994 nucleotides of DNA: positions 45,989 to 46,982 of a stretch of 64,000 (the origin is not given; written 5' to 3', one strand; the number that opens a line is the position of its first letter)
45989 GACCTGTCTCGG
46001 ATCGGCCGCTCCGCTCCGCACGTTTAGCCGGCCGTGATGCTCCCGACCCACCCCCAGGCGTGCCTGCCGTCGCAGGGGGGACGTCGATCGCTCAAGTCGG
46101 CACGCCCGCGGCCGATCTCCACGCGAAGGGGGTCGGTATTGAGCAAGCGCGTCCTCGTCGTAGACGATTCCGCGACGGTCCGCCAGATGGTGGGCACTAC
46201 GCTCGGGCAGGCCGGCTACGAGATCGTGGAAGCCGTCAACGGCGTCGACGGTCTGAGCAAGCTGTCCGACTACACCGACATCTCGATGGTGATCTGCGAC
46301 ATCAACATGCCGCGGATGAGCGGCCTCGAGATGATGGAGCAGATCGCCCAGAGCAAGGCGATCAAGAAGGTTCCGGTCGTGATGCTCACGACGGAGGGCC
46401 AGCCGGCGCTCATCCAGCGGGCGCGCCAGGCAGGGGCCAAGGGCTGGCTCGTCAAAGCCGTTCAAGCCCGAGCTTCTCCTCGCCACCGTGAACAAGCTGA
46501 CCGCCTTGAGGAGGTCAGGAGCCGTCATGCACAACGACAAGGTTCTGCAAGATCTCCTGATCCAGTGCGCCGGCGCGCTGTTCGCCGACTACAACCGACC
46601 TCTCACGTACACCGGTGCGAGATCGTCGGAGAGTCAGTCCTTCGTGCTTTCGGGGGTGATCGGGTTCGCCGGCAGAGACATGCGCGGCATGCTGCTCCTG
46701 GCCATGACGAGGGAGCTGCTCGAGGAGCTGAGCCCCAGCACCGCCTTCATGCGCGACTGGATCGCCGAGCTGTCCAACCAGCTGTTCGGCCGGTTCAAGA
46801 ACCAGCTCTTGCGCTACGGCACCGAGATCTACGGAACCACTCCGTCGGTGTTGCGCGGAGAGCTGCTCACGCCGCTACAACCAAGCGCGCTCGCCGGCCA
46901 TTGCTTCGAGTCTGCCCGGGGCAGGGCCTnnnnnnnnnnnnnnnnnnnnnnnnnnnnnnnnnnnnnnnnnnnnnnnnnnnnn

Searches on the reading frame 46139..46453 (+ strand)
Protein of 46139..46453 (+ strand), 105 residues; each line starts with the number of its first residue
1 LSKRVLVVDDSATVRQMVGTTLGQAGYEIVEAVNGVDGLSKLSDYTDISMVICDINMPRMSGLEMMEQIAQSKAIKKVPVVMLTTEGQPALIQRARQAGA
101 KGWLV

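Call 53: search_protein_families(library=pfam, max_evalue=0.01, proteins=[window:46139-46453:+])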
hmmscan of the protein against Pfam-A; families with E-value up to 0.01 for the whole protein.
window:46139-46453:+ (105 aa): 1 family
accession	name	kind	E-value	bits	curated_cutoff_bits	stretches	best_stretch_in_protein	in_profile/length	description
PF00072.30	Response_reg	-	5.2e-23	81.8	30.2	1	5-104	1-97/111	Response regulator receiver domain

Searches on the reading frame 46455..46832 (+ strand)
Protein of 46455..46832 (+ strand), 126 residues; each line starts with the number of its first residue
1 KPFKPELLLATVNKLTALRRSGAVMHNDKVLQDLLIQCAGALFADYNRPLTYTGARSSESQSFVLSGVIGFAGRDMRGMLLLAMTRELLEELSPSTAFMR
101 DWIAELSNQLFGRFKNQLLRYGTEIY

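Call 53: search_protein_families(library=pfam, max_evalue=0.01, proteins=[window:46455-46832:+])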
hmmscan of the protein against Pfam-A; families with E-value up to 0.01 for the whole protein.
window:46455-46832:+ (126 aa): 1 family
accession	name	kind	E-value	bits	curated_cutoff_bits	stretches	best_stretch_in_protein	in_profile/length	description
PF13690.11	CheX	-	1.3e-05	25.6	27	1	66-121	2-63/94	Chemotaxis phosphatase CheX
